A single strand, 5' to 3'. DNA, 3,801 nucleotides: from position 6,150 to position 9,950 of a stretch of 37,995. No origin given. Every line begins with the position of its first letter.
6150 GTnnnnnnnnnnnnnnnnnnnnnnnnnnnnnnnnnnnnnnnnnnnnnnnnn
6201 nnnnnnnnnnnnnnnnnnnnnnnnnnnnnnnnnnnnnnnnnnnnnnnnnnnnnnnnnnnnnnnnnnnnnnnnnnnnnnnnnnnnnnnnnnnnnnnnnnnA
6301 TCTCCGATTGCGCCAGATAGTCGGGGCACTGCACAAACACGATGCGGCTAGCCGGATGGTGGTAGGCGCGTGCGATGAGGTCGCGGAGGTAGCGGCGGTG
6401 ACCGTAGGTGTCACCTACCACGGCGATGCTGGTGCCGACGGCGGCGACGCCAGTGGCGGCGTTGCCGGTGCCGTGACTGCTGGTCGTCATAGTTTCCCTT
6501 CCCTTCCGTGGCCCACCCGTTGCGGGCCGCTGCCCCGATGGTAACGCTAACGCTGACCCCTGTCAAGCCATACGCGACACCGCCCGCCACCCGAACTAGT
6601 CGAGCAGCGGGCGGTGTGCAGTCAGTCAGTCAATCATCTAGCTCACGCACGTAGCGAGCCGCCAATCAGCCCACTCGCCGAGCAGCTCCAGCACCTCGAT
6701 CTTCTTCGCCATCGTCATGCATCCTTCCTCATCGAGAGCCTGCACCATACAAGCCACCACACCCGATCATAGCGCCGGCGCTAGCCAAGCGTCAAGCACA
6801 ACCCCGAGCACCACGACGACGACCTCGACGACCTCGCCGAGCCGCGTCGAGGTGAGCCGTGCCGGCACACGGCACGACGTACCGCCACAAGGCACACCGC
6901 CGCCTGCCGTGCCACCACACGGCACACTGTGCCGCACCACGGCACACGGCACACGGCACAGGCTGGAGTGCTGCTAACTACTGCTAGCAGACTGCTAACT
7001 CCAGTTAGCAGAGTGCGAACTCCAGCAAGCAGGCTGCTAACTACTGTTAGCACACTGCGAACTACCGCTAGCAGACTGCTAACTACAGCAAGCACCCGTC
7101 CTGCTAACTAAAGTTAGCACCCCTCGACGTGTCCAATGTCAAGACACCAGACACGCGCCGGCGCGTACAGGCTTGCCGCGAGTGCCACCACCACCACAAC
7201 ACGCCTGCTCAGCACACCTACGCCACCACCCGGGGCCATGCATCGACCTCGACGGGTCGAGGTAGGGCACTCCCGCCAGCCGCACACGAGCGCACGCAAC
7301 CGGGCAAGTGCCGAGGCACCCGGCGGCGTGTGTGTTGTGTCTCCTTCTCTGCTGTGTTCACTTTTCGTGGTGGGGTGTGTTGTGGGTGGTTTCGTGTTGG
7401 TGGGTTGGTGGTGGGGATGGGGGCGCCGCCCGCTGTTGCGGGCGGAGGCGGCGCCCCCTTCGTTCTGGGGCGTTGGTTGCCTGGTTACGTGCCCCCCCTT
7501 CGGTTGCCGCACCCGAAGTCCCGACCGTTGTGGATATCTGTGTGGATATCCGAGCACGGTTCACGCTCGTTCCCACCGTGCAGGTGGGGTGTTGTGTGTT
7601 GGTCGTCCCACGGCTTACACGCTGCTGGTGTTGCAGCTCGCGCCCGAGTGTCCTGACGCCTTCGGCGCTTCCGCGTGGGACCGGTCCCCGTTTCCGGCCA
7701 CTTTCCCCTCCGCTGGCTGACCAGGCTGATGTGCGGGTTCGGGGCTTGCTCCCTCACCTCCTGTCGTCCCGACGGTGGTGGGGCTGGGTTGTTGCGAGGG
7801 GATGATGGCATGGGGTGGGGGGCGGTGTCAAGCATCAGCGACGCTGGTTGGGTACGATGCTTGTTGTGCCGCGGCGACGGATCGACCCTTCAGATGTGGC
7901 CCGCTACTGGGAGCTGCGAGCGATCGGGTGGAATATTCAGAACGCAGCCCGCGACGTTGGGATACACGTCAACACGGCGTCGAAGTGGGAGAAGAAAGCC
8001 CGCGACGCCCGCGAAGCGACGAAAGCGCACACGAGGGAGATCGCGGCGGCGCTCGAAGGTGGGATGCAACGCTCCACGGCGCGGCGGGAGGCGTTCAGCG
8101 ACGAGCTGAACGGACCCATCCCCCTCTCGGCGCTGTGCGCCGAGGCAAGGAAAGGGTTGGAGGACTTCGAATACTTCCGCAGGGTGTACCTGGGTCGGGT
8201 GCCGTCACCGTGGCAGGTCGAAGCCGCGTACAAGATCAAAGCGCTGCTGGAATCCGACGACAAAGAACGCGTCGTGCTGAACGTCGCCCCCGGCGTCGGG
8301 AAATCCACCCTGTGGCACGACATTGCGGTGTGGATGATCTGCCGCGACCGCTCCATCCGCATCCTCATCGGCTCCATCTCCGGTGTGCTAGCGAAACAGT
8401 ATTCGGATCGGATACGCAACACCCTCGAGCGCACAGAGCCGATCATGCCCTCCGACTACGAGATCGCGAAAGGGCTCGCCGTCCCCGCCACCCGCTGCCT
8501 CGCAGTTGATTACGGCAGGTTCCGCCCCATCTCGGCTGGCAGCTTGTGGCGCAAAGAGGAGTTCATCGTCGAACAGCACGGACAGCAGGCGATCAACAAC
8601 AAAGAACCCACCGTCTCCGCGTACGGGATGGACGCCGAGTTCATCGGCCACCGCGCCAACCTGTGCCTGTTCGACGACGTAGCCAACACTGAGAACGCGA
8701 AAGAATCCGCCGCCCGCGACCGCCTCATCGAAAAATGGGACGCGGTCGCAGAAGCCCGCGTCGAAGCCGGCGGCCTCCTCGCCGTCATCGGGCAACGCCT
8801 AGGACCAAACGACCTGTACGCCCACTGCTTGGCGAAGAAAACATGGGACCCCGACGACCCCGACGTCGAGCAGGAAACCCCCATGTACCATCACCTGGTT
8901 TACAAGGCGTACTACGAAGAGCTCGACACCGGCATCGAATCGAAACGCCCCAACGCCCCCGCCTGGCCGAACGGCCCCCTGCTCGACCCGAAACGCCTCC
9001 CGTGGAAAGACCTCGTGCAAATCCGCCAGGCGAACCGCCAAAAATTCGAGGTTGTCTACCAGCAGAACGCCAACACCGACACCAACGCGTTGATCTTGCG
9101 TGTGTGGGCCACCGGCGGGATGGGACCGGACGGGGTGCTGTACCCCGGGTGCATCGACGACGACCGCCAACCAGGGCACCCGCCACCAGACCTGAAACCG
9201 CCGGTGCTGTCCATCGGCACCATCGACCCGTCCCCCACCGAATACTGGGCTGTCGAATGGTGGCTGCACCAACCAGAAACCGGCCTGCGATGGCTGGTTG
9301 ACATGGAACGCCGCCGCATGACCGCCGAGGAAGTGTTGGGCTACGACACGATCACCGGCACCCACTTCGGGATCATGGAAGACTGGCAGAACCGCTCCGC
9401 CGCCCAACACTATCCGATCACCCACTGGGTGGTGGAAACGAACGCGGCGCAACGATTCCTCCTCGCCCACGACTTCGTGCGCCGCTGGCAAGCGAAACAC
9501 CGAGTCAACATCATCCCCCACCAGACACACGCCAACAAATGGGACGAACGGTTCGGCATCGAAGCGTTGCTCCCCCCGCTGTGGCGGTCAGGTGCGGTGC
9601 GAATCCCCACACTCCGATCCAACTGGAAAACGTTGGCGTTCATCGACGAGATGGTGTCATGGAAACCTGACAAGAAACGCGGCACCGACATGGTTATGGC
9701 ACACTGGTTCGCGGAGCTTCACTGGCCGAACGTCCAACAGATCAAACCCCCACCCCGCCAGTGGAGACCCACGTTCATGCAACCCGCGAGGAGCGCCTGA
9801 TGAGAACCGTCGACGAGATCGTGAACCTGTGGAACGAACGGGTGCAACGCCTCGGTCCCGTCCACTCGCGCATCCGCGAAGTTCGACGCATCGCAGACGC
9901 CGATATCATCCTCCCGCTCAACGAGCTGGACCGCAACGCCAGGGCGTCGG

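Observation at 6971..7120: Seven phased 20-bp palindromes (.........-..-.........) at exact 21-bp spacing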

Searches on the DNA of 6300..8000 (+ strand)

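Call 4: search_dna_similar(query=window:6600-7900:+, collection=phages, mode=distant, max_rows=30)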
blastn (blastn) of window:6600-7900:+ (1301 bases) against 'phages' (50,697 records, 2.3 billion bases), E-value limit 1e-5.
No match.

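Call 12: search_rna_families(source=window, start=6300, end=8000, threshold=evalue, max_evalue=1)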
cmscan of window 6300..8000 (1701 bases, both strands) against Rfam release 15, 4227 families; matches with E-value up to 1: 4.
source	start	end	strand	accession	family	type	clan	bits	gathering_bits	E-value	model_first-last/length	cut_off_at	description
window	6971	7095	-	RF04214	MIR7526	Gene; miRNA;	-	25.4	110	0.022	1-113/113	no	MIR7526 microRNA precursor family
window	6972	7010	-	RF03936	mir-4079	Gene; miRNA;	-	23.6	62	0.035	1-51/51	no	mir-4079 microRNA precursor family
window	6577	6617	-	RF03970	mir-2766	Gene; miRNA;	-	22.1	60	0.078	1-68/68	no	mir-2766 microRNA precursor family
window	6972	7010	+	RF03936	mir-4079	Gene; miRNA;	-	20.6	62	0.27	1-51/51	no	mir-4079 microRNA precursor family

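Call 112: search_dna_similar(query=window:6965-7125:+, collection=phages, mode=distant, max_evalue=1, max_rows=25)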
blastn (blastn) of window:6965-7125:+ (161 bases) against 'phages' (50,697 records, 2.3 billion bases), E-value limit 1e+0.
Records with a match: 5; places in all: 5; records where one place covers at least 80% of the query: 0.
Best place of each record, by identity: 80-90% 5.
By first word of the organism name: Mycobacterium 5.
By host as written in the record: Mycobacterium sp. 2; Mycobacterium smegmatis mc2 155 2; Mycolicobacterium smegmatis mc(2)155 1.
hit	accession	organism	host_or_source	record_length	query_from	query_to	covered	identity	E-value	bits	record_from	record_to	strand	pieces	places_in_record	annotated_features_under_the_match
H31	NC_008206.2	Mycobacterium phage Wildcat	Mycobacterium sp.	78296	102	133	20%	87.5%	1e-1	41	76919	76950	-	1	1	none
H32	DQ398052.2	Mycobacterium phage Wildcat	Mycobacterium sp.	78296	102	133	20%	87.5%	1e-1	41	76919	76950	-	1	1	none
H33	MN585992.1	Mycobacterium phage MaryV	Mycobacterium smegmatis mc2 155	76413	102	133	20%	87.5%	1e-1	41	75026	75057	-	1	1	none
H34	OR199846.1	Mycobacterium phage Azrael100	Mycolicobacterium smegmatis mc(2)155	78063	103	133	19%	87.1%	5e-1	39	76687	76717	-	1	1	none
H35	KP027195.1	Mycobacterium phage Cosmo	Mycobacterium smegmatis mc2 155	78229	103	133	19%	87.1%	5e-1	39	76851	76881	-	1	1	none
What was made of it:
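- Tried and rejected: The array alone gave only a 31-nt hit in cluster V mycobacteriophages (call 112).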

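Call 113: search_dna_similar(query=window:6965-7125:+, collection=plasmids, mode=distant, max_evalue=1, max_rows=25)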
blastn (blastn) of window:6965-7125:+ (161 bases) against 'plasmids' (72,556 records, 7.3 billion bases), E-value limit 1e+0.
No match.
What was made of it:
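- No match in 72,556 plasmids (call 113).
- Tried and rejected: blastn of the intergenic region found nothing in GenBank phages (call 4) and the array found nothing in plasmids (call 113).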

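Call 114: get_annotated_region(hit=H31, flank=1400)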
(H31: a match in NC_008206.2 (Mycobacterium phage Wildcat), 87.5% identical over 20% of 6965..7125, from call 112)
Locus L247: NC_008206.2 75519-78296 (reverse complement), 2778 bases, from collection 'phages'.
description: Mycobacteriophage Wildcat, complete genome.
organism: Mycobacterium phage Wildcat (NCBI taxid 373415)
taxonomy: Viruses; Duplodnaviria; Heunggongvirae; Uroviricota; Caudoviricetes; Vilmaviridae; Wildcatvirus; Mycobacterium virus Wildcat
host: Mycobacterium sp.; source: -; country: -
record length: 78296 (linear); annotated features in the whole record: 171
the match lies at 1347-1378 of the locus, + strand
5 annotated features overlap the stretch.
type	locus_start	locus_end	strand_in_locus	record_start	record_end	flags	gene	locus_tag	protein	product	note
CDS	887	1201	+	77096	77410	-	172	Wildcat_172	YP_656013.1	hypothetical protein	-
CDS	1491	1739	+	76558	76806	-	171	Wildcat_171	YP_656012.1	hypothetical protein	-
CDS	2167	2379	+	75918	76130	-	170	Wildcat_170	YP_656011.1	hypothetical protein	-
CDS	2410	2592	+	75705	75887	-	169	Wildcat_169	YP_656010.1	hypothetical protein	-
CDS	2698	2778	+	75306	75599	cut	168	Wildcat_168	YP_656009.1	hypothetical protein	-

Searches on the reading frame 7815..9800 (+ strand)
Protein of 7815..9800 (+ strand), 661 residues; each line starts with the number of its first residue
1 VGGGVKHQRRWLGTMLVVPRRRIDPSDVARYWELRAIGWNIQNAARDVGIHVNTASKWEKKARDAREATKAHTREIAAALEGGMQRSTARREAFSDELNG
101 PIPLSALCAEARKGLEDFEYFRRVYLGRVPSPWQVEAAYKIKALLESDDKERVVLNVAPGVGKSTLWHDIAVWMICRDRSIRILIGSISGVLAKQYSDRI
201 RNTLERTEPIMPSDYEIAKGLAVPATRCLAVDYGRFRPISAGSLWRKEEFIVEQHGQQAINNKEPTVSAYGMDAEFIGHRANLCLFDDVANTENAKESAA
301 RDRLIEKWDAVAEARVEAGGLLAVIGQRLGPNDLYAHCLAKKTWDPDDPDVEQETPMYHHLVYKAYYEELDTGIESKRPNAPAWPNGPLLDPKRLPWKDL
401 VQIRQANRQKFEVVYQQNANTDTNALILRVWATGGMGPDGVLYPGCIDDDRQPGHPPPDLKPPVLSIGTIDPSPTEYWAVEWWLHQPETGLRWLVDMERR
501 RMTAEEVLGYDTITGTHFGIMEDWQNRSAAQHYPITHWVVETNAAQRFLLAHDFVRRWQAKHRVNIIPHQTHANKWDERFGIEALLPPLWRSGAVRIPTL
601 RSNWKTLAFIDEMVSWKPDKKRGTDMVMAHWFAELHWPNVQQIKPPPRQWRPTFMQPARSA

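Call 5: search_dna_similar(query=window:7815-9800:+, collection=phages, mode=protein, max_rows=30)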
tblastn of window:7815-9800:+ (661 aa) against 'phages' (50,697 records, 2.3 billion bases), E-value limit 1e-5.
Records with a match: 31; places in all: 31; records where one place covers at least 80% of the query: 0.
Best place of each record, by identity: <60% 31.
By first word of the organism name: Streptomyces 29; Caudovirales 2.
By host as written in the record: Streptomyces griseus ATCC 10137 10; Streptomyces scabiei RL-34 7; Streptomyces lividans JI 1326 4; Streptomyces viridochromogenes DSM40736 4; Streptomyces lividans HXY6 2; - 2; Streptomyces albidoflavus 1; Streptomyces mirabilis NRRL B-2400 1.
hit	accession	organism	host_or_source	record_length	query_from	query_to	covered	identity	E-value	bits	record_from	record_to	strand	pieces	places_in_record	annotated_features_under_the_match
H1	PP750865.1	Streptomyces phage Abafar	Streptomyces albidoflavus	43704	151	635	73%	23.7%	2e-16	90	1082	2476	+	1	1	terminase large subunit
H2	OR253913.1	Streptomyces phage Dennebes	Streptomyces mirabilis NRRL B-2400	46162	151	635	73%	23.1%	3e-15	86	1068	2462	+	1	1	1: Terminase large subunit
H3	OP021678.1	Streptomyces phage RosePharie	Streptomyces lividans JI 1326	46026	229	635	62%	24.0%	4e-15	86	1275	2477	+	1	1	1: terminase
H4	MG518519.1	Streptomyces phage Manuel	Streptomyces lividans JI 1326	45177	229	635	62%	23.5%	8e-16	88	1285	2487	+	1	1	terminase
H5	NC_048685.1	Streptomyces phage Manuel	Streptomyces lividans JI 1326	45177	229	635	62%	23.5%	8e-16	88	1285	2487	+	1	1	terminase large subunit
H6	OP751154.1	Streptomyces phage Stella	Streptomyces viridochromogenes DSM40736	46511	229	635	62%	23.5%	8e-16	88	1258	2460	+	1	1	2: terminase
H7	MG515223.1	Streptomyces phage WRightOn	Streptomyces viridochromogenes DSM40736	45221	240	635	60%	23.0%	2e-15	87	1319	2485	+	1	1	terminase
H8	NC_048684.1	Streptomyces phage WRightOn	Streptomyces viridochromogenes DSM40736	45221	240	635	60%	23.0%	2e-15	87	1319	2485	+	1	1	terminase large subunit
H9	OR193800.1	Streptomyces phage Kumquat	Streptomyces lividans JI 1326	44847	240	635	60%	23.0%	2e-15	87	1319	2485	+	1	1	1: terminase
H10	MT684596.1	Streptomyces phage Zeigle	Streptomyces viridochromogenes DSM40736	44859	240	635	60%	23.0%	2e-15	87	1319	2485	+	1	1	1: terminase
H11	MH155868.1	Streptomyces phage FlowerPower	Streptomyces scabiei RL-34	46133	263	635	56%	24.4%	6e-15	85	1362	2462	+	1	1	1: terminase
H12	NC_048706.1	Streptomyces phage FlowerPower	Streptomyces scabiei RL-34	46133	263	635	56%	24.4%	6e-15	85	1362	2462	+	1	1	1: terminase large subunit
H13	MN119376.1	Streptomyces phage Geostin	Streptomyces scabiei RL-34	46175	263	635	56%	24.4%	6e-15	85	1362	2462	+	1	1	1: terminase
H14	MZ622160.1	Streptomyces phage RetrieverFever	Streptomyces scabiei RL-34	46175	263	635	56%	24.4%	6e-15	85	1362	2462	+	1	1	1: terminase large subunit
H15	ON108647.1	Streptomyces phage Vorvolakos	Streptomyces scabiei RL-34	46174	263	635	56%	24.4%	6e-15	85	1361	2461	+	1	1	1: terminase large subunit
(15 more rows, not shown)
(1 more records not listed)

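Call 11: search_protein_families(library=pfam, proteins=[window:7815-9800:+], max_evalue=0.01)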
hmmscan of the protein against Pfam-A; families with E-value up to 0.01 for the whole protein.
window:7815-9800:+ (661 aa): 1 family
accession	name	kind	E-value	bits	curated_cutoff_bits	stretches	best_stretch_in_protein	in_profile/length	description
PF13384.12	HTH_23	-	0.002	18.3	24.6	0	34-61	13-40/50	Homeodomain-like domain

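Call 14: find_related_loci(query=window:7857-9800:+, collection=viral_contigs, flank=6000)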
Query window:7857-9800:+ (647 aa) in viral_contigs; peptide patterns used: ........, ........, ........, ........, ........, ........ (x = any residue, [..] = any of these).
2 stretches matched a pattern; 2 encode a relative of the query (tblastn E <= 1e-3); 2 distinct loci.
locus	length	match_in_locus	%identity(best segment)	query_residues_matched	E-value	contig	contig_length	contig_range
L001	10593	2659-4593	55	6-642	0e+0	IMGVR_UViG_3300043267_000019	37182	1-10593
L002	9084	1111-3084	54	6-642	0e+0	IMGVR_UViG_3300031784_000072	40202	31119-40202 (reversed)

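Call 15: find_related_loci(query=window:7857-9800:+, collection=genome_contigs, flank=6000)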
Query window:7857-9800:+ (647 aa) in genome_contigs; peptide patterns used: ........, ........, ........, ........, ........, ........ (x = any residue, [..] = any of these).
22 stretches matched a pattern, but none encodes a relative of the query by tblastn (E <= 1e-3).
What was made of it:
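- Tried and rejected: A genome_contigs search with the terminase protein found no prophage relative (call 15).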

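Call 24: find_homologous_proteins(query=window:7857-9800:+, max_evalue=1e-20)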
Query window:7857-9800:+ (647 aa): 398 proteins with E <= 1e-20 among 8000 candidates; the best 120 are listed.
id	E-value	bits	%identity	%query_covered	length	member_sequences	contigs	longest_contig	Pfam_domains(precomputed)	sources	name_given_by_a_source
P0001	0.0e+0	1454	96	98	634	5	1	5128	-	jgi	jgi:hypothetical protein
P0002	0.0e+0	1156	76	98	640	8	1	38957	-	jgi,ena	jgi:hypothetical protein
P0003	4.8e-286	969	63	98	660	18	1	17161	-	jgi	jgi:hypothetical protein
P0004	4.9e-286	969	63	99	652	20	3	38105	-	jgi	jgi:hypothetical protein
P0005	9.0e-286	968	63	99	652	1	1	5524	-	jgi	jgi:hypothetical protein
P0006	7.7e-285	965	62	99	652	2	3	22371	-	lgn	-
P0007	8.1e-284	962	63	99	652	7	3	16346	-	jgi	jgi:hypothetical protein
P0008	3.0e-283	960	62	99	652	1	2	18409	-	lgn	-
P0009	7.9e-283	958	64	99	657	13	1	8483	-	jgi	-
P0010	2.4e-280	950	63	98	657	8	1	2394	-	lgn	-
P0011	5.5e-277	939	62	98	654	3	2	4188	-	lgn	-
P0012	1.0e-269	915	61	98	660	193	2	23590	-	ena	-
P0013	3.2e-268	910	61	98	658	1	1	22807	-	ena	-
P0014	1.0e-267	908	61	98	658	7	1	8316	-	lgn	-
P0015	2.9e-267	907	61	98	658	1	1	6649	-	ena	-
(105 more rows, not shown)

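Call 25: find_encoding_contigs(protein=P0001, flank=10000, max_places=4)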
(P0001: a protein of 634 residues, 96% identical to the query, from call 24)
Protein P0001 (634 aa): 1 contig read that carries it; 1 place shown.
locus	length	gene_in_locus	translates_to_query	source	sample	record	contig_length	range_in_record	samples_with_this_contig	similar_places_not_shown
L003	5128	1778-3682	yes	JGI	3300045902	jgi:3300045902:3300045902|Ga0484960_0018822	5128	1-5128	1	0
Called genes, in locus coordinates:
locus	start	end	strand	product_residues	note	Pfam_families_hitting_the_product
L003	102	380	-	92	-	-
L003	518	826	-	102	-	-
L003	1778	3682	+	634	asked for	-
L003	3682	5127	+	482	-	?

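Call 26: find_encoding_contigs(protein=P0002, flank=10000, max_places=4)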
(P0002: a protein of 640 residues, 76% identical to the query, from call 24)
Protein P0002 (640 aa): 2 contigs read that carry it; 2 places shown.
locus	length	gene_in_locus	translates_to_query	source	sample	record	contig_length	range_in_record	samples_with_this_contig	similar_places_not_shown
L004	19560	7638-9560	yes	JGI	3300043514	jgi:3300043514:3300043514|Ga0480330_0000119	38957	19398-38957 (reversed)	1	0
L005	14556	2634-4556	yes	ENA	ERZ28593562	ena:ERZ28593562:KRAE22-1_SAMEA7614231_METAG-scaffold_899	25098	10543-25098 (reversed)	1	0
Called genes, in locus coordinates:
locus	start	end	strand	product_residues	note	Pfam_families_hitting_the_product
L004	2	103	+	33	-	?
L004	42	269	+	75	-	-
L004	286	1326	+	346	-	PF00145:DNA_methylase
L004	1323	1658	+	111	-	-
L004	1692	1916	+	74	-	-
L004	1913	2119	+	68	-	-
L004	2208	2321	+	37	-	-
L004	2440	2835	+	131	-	PF02467:Whib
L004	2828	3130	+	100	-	-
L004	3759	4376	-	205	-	PF02767:DNA_pol3_beta_2 (weak)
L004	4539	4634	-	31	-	-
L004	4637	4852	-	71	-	-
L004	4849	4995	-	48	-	-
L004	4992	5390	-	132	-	-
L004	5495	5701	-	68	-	-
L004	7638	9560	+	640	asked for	-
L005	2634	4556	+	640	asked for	-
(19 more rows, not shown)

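Call 38: search_protein_families(library=phrogs, proteins=[window:7857-9800:+], max_evalue=0.001)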
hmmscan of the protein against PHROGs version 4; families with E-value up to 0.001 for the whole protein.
window:7857-9800:+ (647 aa): 4 families
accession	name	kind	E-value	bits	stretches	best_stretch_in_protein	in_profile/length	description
phrog_38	-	head and packaging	3.8e-60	205.4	1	43-632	219-712/760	terminase large subunit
phrog_4758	-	head and packaging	6e-18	66.1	1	118-321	39-214/243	terminase large subunit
phrog_17672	-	head and packaging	3.6e-06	27.2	0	248-293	153-198/395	terminase large subunit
phrog_30251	-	head and packaging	0.00036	19.9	0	119-321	39-218/799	terminase large subunit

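Call 42: find_related_loci(query=A2, collection=viral_contigs, flank=4000)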
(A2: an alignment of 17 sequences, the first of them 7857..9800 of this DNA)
Query A2 (647 aa) in viral_contigs; peptide patterns used: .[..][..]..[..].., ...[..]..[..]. (x = any residue, [..] = any of these).
599 stretches matched a pattern (row limit reached: there are more); 518 encode a relative of the query (tblastn E <= 1e-3); the best 80 are kept; 80 distinct loci.
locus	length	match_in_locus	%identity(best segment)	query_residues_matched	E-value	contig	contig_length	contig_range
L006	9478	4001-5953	61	6-641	0e+0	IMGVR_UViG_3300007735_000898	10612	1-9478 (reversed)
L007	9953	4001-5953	61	6-641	0e+0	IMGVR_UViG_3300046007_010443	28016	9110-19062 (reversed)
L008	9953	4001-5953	61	6-641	0e+0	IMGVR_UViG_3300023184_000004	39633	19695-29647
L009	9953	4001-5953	61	6-641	0e+0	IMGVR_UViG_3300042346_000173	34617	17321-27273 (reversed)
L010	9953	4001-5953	61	6-641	0e+0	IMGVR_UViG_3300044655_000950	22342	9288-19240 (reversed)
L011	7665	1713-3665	61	6-641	0e+0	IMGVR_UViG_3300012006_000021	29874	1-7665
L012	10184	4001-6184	61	6-641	0e+0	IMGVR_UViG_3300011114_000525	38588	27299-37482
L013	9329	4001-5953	60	6-641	0e+0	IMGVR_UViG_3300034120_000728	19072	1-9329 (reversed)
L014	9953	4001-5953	61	6-641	0e+0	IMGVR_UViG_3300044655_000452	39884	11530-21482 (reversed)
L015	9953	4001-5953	61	6-641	0e+0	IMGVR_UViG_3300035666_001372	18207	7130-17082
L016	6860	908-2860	61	6-641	0e+0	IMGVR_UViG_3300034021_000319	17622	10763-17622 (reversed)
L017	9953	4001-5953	60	6-641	0e+0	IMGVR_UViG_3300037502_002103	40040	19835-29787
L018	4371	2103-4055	60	6-641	0e+0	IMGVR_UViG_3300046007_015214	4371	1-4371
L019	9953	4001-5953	60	6-641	0e+0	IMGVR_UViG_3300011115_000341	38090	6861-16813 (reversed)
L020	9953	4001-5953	61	6-641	0e+0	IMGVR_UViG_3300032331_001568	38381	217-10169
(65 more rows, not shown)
